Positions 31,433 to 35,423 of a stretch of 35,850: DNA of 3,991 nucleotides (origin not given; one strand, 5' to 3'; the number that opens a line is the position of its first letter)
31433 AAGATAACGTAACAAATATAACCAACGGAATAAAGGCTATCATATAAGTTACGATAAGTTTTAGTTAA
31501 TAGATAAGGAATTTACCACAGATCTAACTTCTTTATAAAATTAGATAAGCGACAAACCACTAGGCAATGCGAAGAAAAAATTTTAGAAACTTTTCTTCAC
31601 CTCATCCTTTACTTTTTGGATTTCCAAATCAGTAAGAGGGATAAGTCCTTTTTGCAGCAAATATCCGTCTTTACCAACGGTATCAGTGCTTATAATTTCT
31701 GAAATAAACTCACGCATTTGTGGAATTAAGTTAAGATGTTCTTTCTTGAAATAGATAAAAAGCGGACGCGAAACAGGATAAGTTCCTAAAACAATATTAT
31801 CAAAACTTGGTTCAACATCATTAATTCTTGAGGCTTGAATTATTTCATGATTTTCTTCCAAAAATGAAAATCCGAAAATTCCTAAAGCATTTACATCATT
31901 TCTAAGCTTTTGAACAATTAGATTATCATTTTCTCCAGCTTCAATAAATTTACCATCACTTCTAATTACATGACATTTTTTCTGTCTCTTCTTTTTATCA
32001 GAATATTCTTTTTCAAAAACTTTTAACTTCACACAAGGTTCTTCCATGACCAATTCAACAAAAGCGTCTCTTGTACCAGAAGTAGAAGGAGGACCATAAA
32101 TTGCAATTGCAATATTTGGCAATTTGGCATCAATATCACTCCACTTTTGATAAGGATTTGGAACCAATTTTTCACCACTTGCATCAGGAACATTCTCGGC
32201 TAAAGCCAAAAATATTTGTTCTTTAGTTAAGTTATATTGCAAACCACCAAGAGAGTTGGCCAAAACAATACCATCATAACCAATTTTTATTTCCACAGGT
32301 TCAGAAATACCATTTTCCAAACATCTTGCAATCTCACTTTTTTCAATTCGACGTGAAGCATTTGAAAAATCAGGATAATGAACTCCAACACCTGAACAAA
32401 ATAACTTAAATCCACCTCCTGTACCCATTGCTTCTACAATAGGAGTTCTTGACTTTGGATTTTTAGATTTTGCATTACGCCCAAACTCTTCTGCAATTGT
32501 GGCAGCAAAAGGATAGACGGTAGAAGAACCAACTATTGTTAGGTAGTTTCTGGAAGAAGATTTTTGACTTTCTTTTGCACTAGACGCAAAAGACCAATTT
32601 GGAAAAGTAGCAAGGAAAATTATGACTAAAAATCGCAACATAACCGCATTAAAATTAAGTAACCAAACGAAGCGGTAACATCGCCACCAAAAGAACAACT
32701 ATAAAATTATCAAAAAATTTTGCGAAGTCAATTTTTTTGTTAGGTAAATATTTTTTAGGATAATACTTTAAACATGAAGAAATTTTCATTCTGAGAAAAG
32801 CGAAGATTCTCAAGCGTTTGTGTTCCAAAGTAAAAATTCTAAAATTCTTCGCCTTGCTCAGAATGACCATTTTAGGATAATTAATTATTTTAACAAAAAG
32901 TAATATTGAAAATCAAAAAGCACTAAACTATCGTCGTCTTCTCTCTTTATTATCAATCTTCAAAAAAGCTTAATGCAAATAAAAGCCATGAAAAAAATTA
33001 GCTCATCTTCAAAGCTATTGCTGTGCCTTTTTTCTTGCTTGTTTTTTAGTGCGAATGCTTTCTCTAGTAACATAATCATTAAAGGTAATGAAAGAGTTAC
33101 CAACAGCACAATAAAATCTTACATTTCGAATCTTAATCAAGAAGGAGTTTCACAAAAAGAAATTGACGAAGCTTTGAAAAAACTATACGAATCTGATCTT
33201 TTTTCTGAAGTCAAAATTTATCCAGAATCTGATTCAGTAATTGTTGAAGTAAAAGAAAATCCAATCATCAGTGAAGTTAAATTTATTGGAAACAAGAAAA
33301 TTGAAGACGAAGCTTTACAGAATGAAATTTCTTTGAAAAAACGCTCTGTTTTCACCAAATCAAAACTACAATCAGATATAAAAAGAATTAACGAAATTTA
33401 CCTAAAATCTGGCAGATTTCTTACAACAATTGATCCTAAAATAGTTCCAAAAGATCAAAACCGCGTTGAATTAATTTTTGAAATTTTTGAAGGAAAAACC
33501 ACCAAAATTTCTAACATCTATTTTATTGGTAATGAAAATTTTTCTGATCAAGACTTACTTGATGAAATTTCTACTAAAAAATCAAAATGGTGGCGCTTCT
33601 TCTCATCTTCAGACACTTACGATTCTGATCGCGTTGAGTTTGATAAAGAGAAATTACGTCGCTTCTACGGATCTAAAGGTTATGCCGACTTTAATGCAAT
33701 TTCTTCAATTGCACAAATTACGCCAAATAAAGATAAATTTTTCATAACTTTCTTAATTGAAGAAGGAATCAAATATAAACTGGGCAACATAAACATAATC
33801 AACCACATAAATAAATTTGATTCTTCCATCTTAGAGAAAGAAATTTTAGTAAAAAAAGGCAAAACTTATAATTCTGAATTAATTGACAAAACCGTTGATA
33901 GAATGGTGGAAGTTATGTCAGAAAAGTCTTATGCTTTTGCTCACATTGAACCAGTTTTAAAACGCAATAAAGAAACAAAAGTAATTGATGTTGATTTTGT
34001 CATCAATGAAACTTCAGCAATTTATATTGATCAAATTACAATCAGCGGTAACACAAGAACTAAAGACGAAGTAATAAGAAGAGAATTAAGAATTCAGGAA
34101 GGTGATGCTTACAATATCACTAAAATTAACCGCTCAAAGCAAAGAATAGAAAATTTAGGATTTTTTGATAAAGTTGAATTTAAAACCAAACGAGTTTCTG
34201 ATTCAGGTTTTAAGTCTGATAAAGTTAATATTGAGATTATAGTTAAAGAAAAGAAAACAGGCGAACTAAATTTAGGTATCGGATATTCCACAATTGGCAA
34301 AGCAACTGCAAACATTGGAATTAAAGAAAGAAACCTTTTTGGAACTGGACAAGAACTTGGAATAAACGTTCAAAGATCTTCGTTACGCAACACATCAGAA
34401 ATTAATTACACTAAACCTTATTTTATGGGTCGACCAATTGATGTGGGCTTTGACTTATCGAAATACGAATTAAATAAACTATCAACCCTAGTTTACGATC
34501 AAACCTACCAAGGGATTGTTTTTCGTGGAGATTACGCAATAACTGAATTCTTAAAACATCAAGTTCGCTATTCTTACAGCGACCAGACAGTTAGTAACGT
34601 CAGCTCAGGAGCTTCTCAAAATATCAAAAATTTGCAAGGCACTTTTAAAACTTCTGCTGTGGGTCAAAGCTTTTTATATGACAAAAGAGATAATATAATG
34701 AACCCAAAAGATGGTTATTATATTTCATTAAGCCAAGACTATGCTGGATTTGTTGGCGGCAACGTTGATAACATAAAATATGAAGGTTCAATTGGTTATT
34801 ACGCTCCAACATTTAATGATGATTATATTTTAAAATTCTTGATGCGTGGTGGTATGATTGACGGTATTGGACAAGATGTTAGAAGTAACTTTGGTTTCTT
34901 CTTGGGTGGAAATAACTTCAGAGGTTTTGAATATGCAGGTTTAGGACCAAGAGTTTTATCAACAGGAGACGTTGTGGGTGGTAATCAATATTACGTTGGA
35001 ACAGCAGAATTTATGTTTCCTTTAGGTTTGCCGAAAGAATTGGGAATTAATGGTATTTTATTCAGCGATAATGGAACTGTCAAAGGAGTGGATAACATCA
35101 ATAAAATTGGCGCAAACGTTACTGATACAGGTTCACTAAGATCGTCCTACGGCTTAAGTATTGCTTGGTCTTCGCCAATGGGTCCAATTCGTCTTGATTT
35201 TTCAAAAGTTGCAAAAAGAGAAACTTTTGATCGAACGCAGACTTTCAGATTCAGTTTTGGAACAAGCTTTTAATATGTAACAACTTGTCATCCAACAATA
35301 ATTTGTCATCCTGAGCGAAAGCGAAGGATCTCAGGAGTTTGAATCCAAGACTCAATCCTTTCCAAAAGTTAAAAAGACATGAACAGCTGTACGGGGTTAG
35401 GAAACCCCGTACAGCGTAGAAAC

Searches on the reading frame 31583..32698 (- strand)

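Call 49: search_protein_families(library=pfam, proteins=[window:31583-32698:-], max_evalue=0.00001)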
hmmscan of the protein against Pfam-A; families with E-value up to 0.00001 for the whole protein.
window:31583-32698:- (371 aa): 1 family
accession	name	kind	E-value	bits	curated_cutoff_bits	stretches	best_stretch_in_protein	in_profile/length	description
PF12849.12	PBP_like_2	-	2.7e-34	119.6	27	1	46-337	5-265/267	PBP superfamily domain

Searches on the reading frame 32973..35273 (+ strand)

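Call 49: search_protein_families(library=pfam, proteins=[window:32973-35273:+], max_evalue=0.00001)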
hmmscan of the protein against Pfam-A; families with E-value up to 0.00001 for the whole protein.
window:32973-35273:+ (766 aa): 3 families
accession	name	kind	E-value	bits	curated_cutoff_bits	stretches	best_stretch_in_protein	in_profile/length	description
PF07244.20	POTRA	-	3.1e-61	204.5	21.3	4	350-427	1-79/79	Surface antigen variable number repeat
PF01103.29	Omp85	-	4.5e-60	204.3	24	1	454-766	1-325/325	Omp85 superfamily domain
PF08478.15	POTRA_1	-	5.8e-06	27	23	0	352-397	3-48/69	POTRA domain, FtsQ-type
